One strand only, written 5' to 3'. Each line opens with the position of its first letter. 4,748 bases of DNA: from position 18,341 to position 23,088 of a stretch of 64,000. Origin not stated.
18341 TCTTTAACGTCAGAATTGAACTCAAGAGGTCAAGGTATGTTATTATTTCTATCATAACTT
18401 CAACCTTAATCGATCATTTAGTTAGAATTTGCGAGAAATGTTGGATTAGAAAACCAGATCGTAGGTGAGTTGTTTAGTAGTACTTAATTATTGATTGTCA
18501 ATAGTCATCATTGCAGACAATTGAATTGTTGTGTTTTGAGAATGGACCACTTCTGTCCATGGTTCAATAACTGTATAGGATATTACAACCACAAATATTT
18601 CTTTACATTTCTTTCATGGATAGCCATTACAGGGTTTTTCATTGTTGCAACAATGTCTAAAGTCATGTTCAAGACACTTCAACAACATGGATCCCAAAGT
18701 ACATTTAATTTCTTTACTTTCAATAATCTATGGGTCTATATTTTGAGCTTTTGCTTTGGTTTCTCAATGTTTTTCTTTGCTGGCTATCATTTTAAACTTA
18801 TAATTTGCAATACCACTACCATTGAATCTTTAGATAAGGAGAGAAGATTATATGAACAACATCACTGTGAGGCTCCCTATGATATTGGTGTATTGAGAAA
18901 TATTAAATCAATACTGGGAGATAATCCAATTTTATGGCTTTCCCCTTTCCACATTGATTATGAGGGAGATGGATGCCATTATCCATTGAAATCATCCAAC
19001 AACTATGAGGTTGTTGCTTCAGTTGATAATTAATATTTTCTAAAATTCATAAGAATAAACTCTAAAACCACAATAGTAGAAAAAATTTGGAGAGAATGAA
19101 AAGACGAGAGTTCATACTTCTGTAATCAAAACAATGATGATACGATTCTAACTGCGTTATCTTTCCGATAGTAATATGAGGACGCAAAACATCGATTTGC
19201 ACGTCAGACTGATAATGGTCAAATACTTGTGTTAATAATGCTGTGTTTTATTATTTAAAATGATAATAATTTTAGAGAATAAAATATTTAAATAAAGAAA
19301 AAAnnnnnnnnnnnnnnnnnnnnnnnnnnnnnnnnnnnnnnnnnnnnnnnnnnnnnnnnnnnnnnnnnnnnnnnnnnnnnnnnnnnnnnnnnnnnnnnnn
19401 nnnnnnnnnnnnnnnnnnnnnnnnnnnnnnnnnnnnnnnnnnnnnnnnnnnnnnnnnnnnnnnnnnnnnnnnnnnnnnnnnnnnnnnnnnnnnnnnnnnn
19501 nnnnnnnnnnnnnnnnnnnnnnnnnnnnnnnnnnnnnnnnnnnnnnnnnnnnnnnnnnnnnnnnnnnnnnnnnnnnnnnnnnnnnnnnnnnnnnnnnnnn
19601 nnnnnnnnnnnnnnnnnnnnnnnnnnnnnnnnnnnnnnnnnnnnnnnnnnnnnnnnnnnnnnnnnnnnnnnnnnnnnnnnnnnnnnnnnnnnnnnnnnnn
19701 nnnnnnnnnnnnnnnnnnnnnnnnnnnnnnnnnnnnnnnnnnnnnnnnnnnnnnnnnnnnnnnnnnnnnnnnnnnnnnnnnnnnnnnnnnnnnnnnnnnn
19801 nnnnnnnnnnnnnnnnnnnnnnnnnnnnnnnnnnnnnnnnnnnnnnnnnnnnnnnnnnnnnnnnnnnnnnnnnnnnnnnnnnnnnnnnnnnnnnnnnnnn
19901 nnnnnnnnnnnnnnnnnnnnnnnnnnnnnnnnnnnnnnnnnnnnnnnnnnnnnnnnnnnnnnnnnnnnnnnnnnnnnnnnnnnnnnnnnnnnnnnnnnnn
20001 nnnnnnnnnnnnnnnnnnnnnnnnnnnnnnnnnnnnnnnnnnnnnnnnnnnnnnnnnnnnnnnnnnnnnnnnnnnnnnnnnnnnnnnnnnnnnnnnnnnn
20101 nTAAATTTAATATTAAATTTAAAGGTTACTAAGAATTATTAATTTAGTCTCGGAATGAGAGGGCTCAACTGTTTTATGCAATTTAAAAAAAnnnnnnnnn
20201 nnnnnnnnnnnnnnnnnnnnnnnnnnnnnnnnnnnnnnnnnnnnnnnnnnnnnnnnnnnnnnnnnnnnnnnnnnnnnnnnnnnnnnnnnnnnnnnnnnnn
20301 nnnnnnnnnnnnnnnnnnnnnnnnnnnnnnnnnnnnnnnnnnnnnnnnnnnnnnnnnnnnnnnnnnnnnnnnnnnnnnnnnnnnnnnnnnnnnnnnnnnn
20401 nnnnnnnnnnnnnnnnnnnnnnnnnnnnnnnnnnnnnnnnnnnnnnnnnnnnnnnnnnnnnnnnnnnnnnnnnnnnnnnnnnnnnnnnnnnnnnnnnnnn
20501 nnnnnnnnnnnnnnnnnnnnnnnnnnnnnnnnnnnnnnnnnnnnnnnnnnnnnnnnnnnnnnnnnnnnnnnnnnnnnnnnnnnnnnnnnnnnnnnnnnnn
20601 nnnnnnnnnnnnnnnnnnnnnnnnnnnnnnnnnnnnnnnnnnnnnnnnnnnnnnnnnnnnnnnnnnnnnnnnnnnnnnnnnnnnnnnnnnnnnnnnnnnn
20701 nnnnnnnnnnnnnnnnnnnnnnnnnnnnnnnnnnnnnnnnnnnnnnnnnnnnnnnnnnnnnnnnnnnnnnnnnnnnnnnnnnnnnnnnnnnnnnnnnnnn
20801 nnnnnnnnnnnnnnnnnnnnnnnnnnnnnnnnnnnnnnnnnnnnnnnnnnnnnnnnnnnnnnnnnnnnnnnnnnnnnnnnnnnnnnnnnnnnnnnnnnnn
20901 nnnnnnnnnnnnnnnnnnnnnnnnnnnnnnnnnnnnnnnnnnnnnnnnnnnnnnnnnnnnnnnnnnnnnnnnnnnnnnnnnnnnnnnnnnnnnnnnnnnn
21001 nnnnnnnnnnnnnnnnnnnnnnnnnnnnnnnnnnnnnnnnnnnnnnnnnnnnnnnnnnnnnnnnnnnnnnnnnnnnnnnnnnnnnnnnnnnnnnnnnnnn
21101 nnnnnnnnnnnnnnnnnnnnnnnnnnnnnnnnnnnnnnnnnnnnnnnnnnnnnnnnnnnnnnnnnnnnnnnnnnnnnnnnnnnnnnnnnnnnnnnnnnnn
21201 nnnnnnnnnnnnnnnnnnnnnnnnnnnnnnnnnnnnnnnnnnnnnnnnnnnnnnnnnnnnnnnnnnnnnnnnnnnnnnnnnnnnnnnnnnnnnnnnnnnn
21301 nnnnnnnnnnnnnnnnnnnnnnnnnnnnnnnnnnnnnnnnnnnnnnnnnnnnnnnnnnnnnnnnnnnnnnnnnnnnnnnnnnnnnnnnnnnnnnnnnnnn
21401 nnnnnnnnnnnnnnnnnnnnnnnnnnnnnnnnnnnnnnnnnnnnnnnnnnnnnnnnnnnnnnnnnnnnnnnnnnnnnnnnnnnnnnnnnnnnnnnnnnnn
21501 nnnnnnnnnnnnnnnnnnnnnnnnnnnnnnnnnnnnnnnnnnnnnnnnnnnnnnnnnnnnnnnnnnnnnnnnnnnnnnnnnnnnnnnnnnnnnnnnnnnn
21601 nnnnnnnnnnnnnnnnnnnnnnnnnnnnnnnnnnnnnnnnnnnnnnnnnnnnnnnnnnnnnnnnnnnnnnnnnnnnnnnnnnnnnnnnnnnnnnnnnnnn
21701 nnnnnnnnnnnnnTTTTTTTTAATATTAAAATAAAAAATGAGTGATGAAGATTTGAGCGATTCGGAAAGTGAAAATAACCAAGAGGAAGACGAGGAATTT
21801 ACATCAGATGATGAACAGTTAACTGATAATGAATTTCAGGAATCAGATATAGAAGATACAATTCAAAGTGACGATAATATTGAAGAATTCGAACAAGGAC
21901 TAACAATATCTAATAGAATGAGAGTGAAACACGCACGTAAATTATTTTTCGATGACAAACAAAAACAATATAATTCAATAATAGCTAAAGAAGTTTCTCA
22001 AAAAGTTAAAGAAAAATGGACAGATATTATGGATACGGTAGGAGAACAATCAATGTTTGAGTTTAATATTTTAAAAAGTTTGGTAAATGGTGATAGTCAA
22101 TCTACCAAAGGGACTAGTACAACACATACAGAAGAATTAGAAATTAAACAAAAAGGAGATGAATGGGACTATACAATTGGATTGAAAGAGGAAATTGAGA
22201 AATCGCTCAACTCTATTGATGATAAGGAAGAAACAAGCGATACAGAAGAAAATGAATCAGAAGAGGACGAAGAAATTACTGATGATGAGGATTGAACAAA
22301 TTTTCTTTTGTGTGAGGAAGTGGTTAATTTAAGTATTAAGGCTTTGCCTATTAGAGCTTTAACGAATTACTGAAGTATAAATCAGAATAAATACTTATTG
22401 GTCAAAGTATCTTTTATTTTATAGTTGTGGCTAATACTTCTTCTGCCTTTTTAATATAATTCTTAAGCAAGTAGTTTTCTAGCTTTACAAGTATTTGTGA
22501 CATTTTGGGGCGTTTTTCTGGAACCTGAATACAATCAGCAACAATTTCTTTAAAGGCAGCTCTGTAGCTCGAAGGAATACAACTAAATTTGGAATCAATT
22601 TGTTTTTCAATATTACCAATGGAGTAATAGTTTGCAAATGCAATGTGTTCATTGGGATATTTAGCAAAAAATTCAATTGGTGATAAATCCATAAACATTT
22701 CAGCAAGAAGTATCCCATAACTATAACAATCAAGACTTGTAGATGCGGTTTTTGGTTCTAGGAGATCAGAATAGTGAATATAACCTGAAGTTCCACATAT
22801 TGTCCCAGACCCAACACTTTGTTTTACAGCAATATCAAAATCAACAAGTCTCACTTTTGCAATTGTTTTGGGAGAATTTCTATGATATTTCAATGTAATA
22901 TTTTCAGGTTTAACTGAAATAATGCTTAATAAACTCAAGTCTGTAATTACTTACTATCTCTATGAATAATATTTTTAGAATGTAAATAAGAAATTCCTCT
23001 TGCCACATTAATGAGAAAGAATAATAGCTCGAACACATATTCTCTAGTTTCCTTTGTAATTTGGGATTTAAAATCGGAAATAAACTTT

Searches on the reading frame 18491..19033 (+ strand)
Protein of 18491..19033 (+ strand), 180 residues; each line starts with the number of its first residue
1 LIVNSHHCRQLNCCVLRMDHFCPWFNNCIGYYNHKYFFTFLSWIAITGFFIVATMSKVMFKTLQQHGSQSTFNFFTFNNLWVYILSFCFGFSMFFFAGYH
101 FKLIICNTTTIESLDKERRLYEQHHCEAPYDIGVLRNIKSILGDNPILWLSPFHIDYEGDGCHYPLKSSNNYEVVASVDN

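Call 67: search_protein_families(library=pfam, max_evalue=0.00001, proteins=[window:18491-19033:+])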
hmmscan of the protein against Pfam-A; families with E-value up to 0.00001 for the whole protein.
window:18491-19033:+ (180 aa): 1 family
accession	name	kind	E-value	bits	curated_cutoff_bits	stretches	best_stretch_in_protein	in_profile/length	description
PF01529.25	DHHC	-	3e-26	92.5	28.7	1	4-115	18-131/133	DHHC palmitoyltransferase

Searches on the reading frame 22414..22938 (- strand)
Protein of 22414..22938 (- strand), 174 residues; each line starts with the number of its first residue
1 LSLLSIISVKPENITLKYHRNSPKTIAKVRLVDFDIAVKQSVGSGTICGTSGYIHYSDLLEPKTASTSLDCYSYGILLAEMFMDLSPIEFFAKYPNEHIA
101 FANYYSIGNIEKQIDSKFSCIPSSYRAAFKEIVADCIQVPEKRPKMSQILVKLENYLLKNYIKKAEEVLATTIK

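Call 68: search_protein_families(library=pfam, max_evalue=0.00001, proteins=[window:22414-22938:-])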
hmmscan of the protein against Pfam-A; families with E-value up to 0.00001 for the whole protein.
window:22414-22938:- (174 aa): 1 family
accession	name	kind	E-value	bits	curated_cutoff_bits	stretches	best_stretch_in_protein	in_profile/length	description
PF00069.31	Pkinase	-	6.4e-12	45.9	31.7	1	9-150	124-258/263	Protein kinase domain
